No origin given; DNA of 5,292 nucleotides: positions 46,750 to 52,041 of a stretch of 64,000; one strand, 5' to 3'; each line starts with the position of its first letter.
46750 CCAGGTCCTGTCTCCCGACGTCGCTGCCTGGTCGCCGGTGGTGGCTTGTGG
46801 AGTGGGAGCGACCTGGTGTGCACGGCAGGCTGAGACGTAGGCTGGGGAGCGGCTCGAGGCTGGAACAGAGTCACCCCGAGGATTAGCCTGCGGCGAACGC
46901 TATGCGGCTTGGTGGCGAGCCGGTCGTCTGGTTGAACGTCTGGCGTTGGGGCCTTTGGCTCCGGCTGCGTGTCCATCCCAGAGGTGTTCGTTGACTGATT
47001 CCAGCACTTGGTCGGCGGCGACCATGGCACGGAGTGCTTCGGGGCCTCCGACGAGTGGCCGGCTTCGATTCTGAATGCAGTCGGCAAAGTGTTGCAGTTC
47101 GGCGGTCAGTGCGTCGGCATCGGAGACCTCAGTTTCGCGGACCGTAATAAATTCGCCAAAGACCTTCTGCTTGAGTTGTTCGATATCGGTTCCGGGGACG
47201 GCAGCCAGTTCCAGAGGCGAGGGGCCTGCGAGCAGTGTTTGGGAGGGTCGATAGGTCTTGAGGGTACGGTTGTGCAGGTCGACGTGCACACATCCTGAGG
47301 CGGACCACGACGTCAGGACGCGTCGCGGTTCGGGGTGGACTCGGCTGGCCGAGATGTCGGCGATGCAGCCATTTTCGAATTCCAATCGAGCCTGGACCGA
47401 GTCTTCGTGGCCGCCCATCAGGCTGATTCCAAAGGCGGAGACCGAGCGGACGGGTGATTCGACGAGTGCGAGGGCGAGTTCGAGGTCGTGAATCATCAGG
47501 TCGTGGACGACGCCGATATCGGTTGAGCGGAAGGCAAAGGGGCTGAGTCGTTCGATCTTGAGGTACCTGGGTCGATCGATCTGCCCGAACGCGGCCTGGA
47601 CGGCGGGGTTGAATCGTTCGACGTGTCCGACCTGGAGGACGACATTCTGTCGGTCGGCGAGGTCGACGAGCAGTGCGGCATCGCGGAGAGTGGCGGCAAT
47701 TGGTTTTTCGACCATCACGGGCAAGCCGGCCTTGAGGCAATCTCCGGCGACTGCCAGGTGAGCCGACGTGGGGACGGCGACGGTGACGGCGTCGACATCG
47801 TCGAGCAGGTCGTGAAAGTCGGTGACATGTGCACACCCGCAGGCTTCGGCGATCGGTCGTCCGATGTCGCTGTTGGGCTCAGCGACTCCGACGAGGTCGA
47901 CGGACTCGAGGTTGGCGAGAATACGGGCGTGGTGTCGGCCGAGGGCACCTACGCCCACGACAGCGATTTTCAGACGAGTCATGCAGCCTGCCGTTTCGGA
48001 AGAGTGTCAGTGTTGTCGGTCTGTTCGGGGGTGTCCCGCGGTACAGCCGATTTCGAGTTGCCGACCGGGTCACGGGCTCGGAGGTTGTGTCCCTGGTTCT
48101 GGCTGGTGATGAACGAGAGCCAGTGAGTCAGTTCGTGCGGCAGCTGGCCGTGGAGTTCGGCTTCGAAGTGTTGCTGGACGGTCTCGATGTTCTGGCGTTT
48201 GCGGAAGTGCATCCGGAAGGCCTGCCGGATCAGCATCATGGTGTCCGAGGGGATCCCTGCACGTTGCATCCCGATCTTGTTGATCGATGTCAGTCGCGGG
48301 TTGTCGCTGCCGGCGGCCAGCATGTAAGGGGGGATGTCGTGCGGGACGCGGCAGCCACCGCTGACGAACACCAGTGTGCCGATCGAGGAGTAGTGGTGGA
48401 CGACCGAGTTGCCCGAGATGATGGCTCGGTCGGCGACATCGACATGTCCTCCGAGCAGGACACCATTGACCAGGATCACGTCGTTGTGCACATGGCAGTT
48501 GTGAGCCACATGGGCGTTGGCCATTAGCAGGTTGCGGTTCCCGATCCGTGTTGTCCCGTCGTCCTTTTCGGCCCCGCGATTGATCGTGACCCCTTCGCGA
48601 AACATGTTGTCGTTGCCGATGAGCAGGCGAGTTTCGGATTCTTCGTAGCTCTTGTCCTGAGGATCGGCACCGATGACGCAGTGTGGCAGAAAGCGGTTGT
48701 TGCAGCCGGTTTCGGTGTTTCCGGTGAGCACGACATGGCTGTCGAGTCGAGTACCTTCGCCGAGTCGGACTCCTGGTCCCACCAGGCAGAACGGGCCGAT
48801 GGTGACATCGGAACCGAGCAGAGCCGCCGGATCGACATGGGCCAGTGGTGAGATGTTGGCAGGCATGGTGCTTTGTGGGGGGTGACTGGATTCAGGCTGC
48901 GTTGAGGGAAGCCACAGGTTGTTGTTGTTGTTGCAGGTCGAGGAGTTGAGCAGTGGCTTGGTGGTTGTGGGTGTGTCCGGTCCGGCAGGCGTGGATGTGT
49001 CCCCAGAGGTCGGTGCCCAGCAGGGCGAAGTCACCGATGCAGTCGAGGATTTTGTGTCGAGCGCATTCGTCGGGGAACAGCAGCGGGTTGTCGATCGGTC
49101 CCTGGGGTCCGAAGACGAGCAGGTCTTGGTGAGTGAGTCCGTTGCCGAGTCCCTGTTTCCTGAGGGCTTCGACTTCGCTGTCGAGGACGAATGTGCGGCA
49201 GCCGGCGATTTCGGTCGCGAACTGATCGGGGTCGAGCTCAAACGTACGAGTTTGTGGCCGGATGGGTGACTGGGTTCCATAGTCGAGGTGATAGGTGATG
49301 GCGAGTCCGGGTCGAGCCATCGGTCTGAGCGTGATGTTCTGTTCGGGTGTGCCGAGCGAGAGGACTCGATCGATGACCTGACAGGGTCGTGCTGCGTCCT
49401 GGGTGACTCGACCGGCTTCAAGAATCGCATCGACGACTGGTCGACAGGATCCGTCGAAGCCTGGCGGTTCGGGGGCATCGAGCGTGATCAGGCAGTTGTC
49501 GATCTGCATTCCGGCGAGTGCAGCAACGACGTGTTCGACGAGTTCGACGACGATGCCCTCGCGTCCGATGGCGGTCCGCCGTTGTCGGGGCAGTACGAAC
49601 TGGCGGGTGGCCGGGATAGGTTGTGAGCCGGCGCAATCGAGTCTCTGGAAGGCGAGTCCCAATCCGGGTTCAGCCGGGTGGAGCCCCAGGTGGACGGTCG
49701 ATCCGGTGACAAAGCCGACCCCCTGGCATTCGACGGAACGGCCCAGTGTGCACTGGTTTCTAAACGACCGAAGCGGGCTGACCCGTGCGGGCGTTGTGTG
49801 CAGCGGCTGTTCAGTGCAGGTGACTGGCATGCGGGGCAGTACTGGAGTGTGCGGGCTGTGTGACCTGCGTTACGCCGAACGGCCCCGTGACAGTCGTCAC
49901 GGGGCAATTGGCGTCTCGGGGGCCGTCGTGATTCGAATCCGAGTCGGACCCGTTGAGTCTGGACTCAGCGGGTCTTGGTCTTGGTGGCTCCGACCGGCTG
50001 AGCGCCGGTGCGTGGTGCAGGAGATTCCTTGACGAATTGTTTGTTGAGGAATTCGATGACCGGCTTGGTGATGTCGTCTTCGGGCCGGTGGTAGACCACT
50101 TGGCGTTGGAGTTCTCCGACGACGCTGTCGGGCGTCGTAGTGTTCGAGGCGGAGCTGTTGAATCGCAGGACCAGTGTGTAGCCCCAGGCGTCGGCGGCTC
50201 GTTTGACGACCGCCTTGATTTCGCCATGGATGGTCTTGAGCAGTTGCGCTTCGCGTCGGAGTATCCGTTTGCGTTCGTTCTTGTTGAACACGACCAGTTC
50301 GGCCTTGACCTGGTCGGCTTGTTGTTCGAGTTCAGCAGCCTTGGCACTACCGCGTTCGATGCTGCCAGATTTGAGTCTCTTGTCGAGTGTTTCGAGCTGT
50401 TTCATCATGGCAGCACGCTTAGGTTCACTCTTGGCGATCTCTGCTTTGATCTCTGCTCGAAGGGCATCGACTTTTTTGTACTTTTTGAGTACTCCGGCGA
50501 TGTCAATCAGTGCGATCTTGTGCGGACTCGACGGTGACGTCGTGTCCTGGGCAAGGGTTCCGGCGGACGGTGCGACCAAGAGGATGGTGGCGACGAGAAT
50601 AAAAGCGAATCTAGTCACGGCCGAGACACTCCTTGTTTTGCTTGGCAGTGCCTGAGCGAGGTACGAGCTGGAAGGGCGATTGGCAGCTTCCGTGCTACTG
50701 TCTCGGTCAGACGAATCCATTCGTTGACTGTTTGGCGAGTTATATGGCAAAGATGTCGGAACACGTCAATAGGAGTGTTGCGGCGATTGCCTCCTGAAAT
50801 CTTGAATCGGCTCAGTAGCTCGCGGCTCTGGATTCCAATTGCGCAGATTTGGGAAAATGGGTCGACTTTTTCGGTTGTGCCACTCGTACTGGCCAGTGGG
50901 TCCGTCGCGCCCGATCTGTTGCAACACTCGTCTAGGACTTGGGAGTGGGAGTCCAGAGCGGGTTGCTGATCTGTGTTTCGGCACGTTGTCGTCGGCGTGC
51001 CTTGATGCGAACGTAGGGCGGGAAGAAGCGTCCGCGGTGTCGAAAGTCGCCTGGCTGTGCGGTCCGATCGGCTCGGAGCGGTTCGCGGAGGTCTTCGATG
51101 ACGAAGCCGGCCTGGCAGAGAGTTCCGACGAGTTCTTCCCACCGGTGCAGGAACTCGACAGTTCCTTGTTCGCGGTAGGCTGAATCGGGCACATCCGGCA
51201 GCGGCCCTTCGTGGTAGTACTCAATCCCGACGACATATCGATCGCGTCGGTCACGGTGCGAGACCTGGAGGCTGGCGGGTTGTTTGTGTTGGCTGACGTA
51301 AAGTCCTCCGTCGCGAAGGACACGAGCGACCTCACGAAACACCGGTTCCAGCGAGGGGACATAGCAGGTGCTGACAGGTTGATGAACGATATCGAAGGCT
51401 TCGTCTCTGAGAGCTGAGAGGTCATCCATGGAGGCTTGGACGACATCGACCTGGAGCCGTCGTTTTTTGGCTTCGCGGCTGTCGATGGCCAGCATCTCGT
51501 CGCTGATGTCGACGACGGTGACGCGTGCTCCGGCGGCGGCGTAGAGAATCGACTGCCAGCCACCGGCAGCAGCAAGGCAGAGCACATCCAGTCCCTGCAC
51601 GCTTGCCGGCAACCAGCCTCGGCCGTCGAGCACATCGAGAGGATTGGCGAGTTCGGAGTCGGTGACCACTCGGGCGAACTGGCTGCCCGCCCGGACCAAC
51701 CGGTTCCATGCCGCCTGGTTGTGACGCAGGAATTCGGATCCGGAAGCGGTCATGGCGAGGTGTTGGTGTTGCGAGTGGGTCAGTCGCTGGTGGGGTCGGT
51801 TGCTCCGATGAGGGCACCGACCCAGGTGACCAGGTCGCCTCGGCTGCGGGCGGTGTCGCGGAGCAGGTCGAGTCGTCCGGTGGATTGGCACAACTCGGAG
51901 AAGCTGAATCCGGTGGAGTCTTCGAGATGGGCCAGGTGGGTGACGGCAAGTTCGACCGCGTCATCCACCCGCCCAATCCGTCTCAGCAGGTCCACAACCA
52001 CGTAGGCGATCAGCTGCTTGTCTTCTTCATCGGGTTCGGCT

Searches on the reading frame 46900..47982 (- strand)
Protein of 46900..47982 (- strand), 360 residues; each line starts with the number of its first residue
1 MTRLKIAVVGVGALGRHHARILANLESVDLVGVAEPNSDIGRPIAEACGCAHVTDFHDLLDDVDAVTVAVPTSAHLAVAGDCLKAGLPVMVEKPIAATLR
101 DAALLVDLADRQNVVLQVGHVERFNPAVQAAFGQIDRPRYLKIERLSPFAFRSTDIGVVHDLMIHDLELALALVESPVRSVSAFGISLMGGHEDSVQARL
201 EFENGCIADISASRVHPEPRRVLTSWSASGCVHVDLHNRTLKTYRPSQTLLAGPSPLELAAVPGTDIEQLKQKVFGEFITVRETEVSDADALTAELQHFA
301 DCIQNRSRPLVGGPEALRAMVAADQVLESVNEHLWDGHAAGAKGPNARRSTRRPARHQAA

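Call 15: search_protein_families(library=pfam, proteins=[window:46900-47982:-], max_evalue=0.001)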
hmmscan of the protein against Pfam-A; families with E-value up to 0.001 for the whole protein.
window:46900-47982:- (360 aa): 4 families
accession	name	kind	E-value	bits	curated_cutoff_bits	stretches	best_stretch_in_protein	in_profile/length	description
PF01408.29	GFO_IDH_MocA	-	1.3e-25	90.8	24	1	4-120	1-120/120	Oxidoreductase family, NAD-binding Rossmann fold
PF22725.1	GFO_IDH_MocA_C3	-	1.8e-11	44.6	27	1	145-220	32-110/124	GFO/IDH/MocA C-terminal domain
PF02894.22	GFO_IDH_MocA_C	-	7.7e-10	39.4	22.9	0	152-218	36-107/218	Oxidoreductase family, C-terminal alpha/beta domain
PF02826.25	2-Hacid_dh_C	-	0.00086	19.2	25.1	0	4-73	37-102/178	D-isomer specific 2-hydroxyacid dehydrogenase, NAD binding domain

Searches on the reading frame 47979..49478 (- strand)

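Call 15: search_protein_families(library=pfam, proteins=[window:47979-49478:-], max_evalue=0.001)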
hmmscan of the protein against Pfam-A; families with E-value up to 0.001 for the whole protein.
window:47979-49478:- (499 aa): 4 families
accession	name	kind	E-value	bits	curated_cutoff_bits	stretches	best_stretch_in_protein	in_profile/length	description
PF00132.30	Hexapep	-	6.9e-19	67.1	27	2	310-344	2-36/36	Bacterial transferase hexapeptide (six repeats)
PF13720.11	Acetyltransf_11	-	2.7e-14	53.8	24.5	1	381-463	1-80/82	Udp N-acetylglucosamine O-acyltransferase; Domain 2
PF25087.1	GMPPB_C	-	7.6e-07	29.2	39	0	214-299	6-89/110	GMPPB C-terminal domain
PF25084.1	LbH_EIF2B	-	0.00031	21.1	54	0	317-362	57-101/105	EIF2B subunit epsilon LbH domain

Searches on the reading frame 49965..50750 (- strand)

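Call 15: search_protein_families(library=pfam, proteins=[window:49965-50750:-], max_evalue=0.001)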
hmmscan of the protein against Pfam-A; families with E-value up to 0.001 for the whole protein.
window:49965-50750:- (261 aa): 1 family
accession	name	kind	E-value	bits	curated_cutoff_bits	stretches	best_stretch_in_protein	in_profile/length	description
PF03938.19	OmpH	-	3.6e-15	56.8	32.4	1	78-234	1-140/141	Outer membrane protein (OmpH-like)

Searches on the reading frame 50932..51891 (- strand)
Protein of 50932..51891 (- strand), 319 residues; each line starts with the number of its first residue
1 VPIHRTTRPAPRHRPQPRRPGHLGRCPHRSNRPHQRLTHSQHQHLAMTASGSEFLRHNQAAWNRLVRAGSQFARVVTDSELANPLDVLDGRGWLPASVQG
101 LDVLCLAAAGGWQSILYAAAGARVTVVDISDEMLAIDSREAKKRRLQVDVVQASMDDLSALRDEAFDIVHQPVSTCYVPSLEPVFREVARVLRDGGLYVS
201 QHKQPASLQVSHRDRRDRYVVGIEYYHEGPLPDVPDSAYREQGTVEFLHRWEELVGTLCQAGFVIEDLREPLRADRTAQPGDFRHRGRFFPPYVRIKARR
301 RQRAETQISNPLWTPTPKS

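Call 15: search_protein_families(library=pfam, proteins=[window:50932-51891:-], max_evalue=0.001)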
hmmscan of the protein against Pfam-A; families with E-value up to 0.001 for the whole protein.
window:50932-51891:- (319 aa): 6 families
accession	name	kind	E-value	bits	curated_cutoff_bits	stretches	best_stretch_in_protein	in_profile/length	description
PF08241.18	Methyltransf_11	-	1.4e-17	64.5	21.2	1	106-199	3-94/95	Methyltransferase domain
PF13649.12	Methyltransf_25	-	5.8e-15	56.2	27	1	103-196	1-97/97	Methyltransferase domain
PF13847.12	Methyltransf_31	-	1.1e-09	38.6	27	1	106-203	10-112/145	Methyltransferase domain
PF08242.18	Methyltransf_12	-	1.8e-08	35.4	30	1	117-197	14-97/98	Methyltransferase domain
PF01209.24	Ubie_methyltran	-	1.7e-06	28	20.1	1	109-199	58-150/233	ubiE/COQ5 methyltransferase family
PF13489.12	Methyltransf_23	-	0.00018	21.7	27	1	109-201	32-117/164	Methyltransferase domain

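Call 43: search_protein_families(library=ncbifam, proteins=[window:50932-51891:-], max_evalue=0.001)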
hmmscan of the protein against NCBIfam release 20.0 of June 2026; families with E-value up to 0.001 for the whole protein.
window:50932-51891:- (319 aa): 24 families
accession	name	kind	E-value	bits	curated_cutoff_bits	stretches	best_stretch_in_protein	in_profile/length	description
NF043040.1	corrin_prot_MT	hypoth_equivalog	1.3e-08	34.5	180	1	110-199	52-146/216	corrinoid protein-associated methyltransferase CpaM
NF041820.1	daptide_MTase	equivalog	3.9e-08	33.1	175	1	102-213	39-155/243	daptide-type RiPP biosynthesis methyltransferase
TIGR01934.1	MenG_MenH_UbiE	subfamily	6.4e-08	32.2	158.35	1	102-206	42-148/223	ubiquinone/menaquinone biosynthesis methyltransferase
NF001243.0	PRK00216.1-4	equivalog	2.6e-07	30.2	235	1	99-201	50-152/237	demethylmenaquinone methyltransferase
TIGR01983.1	UbiG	equivalog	2.9e-07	30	102.95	1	96-198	46-149/228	bifunctional 2-polyprenyl-6-hydroxyphenol methylase/3-demethylubiquinol 3-O-methyltransferase UbiG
NF001241.0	PRK00216.1-2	equivalog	3.8e-07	30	327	1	100-203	52-151/231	demethylmenaquinone methyltransferase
NF052510.1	methyltran_MpqE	exception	3.8e-07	29.7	335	1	120-200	70-151/234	methyl-plastoquinone biosynthesis methyltransferase MpqE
NF001242.0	PRK00216.1-3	equivalog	6.5e-07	29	351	1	118-197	92-172/258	bifunctional demethylmenaquinone methyltransferase/2-methoxy-6-polyprenyl-1,4-benzoquinol methylase UbiE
TIGR02021.1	BchM-ChlM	equivalog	1.3e-06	28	158.9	1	93-169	47-122/218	magnesium protoporphyrin IX methyltransferase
NF041537.1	ArsM_AhpD_UU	exception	1.3e-06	27.5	510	1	99-199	76-179/345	arsenite methyltransferase/AhpD domain selenoprotein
TIGR02752.1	MenG_heptapren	equivalog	1.6e-06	27.8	419.85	1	99-201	48-150/231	demethylmenaquinone methyltransferase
NF045649.1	2X_seleno_MduS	exception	3.5e-06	26.2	380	1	102-199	44-146/338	methyltransferase domain-containing selenoprotein MduS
NF007610.0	PRK10258.1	equivalog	4.6e-06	26.2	342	1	103-197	46-135/251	malonyl-ACP O-methyltransferase BioC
NF001244.0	PRK00216.1-5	equivalog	7.4e-06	25.4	216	1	111-198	61-151/236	bifunctional demethylmenaquinone methyltransferase/2-methoxy-6-polyprenyl-1,4-benzoquinol methylase UbiE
NF041675.1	sarc_dimgly_tmase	equivalog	1.6e-05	25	550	1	107-200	75-169/278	sarcosine/dimethylglycine N-methyltransferase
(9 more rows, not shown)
